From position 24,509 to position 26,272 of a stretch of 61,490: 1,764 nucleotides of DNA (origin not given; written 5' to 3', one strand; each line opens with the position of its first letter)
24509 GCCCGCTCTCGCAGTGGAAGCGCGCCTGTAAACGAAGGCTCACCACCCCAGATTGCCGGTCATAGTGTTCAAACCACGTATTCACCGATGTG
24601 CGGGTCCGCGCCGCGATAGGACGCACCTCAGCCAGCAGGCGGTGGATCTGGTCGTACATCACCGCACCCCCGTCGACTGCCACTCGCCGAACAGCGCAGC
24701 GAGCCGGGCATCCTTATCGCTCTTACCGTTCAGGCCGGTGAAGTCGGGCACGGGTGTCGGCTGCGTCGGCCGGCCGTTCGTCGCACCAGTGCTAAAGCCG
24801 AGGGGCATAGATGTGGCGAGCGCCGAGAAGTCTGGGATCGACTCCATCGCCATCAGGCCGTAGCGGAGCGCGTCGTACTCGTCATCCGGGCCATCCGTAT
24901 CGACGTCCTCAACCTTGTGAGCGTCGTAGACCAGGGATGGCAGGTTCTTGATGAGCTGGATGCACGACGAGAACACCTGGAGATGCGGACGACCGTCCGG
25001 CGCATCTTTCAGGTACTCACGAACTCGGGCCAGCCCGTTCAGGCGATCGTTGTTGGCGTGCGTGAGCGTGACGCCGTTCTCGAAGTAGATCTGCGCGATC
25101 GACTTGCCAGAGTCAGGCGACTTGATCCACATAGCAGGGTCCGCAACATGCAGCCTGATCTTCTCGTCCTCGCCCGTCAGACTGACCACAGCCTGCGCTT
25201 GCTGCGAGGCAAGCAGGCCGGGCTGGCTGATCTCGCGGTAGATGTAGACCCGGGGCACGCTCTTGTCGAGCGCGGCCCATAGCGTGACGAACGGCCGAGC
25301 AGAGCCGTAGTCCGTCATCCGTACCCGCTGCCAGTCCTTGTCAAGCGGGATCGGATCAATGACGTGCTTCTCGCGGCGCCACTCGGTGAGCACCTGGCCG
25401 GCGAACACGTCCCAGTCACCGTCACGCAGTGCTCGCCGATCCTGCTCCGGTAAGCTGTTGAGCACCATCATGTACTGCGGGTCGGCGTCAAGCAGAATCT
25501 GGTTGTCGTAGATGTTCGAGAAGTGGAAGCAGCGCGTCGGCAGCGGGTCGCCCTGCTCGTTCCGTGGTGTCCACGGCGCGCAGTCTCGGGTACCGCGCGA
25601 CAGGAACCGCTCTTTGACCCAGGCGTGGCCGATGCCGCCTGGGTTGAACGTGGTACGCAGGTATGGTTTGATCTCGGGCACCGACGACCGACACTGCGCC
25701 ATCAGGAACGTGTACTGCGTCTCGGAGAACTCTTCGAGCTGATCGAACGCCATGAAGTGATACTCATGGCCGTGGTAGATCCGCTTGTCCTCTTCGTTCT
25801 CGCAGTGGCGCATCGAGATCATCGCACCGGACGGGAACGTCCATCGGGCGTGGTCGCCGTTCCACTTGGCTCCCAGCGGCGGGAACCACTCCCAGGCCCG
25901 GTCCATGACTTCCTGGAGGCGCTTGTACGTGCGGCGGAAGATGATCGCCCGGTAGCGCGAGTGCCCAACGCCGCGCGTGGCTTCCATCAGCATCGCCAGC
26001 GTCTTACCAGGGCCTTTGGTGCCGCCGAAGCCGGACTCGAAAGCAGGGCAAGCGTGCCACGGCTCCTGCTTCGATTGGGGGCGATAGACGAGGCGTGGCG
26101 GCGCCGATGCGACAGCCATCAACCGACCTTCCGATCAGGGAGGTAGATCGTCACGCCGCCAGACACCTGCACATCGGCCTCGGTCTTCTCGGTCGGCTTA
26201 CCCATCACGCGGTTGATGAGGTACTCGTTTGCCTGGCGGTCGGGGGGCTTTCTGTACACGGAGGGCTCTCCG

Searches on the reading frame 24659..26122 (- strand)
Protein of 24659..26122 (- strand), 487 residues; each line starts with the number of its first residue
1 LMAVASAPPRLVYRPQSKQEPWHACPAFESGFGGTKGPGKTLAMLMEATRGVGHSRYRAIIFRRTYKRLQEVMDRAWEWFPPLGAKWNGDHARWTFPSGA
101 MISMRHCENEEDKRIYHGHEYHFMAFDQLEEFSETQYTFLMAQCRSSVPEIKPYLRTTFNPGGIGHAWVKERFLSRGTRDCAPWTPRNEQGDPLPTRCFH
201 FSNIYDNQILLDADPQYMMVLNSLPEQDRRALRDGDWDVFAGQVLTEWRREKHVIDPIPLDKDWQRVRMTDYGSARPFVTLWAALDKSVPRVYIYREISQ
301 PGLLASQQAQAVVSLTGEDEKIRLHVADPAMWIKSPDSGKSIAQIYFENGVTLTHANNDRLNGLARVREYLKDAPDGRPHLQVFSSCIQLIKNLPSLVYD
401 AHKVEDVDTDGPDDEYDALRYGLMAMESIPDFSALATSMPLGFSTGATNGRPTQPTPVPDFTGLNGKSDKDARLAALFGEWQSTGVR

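Call 10: search_protein_families(library=phrogs, proteins=[window:24659-26122:-], max_evalue=0.001)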
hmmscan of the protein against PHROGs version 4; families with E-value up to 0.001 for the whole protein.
window:24659-26122:- (487 aa): 4 families
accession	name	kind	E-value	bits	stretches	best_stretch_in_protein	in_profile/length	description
phrog_979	-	head and packaging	1.4e-44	153.8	1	10-272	149-442/642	terminase large subunit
phrog_2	-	head and packaging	1.8e-26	94.2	1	12-430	263-596/807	terminase large subunit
phrog_9526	-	head and packaging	1e-12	49.1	1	32-148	30-153/280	terminase large subunit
phrog_5653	-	head and packaging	8.4e-10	39.7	1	235-428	1-182/199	terminase large subunit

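Call 26: search_dna_similar(query=window:24659-26122:-, collection=phages, mode=protein, max_rows=15)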
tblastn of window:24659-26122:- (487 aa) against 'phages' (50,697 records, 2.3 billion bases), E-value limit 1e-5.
Records with a match: 1397; places in all: 1402; records where one place covers at least 80% of the query: 527.
Best place of each record, by identity: <60% 1397.
By first word of the organism name: Pseudomonas 386; Escherichia 181; Salmonella 143; Rheinheimera 112; Arthrobacter 75; Xanthomonas 40; Stenotrophomonas 38; Vibrio 36; Erwinia 31; Achromobacter 28; and 63 more.
By host as written in the record: Pseudomonas aeruginosa 129; - 113; Rheinheimera sp. BAL341 112; Pseudomonas aeruginosa PAO1 58; Arthrobacter sp. ATCC 21022 57; Escherichia coli 57; Escherichia coli K-12 MG1655 27; Stenotrophomonas maltophilia 18; and 357 more.
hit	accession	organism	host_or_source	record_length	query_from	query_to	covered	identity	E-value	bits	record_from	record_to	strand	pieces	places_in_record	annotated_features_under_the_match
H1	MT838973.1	Bacteriophage sp.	human fecal samples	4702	11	424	85%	38.2%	8e-69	244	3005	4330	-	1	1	record has no annotation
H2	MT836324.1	Bacteriophage sp.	human fecal samples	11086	2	440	90%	35.9%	2e-69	246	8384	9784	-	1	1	record has no annotation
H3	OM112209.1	Bacillus phage PK1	Bacillus sp. (in: Bacteria)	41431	13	431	86%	37.4%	2e-83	287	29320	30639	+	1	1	terminase large subunit protein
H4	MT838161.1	Bacteriophage sp.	human fecal samples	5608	11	424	85%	37.3%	1e-68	243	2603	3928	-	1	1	record has no annotation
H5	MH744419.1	Arthrobacter phage KBurrousTX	Arthrobacter sp. ATCC 21022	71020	10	455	92%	33.8%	2e-53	200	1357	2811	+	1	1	3: terminase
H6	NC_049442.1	Arthrobacter phage KBurrousTX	Arthrobacter sp. ATCC 21022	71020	10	455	92%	33.8%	2e-53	200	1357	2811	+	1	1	3: terminase large subunit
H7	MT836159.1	Bacteriophage sp.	human fecal samples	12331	11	424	85%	36.0%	3e-67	239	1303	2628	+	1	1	record has no annotation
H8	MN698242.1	Pelagibacter phage HTVC103P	Candidatus Pelagibacter sp. HTCC7211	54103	10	425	85%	34.6%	2e-69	246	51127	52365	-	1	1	terminase large subunit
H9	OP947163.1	Rhodobacteraceae phage LS06-2018-MD07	-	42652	10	418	84%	35.1%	1e-65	235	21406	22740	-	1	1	terminase large subunit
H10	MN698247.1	Pelagibacter phage HTVC115P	Candidatus Pelagibacter sp. HTCC7211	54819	11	430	86%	34.2%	2e-67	240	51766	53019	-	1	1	terminase large subunit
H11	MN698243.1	Pelagibacter phage HTVC104P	Candidatus Pelagibacter sp. HTCC7211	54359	10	425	85%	34.1%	5e-68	242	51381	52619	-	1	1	terminase large subunit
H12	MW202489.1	Bacteriophage sp.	Manatee Spring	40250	4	441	90%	32.3%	4e-48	184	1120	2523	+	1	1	large subunit terminase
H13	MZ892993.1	Pelagibacter phage HTVC033P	Candidatus Pelagibacter sp. HTCC1062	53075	11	433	87%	33.5%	2e-64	231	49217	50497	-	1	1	terminase large subunit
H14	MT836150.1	Bacteriophage sp.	human fecal samples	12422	9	425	86%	33.9%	2e-65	234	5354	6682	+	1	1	record has no annotation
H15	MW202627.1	Caudoviricetes sp.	Manatee Spring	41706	11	407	82%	35.5%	5e-56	207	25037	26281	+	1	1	large subunit terminase | hypothetical protein (x2)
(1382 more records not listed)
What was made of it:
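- Tried and rejected: The nearest terminases (<=38% identity) come from phages of unrelated hosts (call 26).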
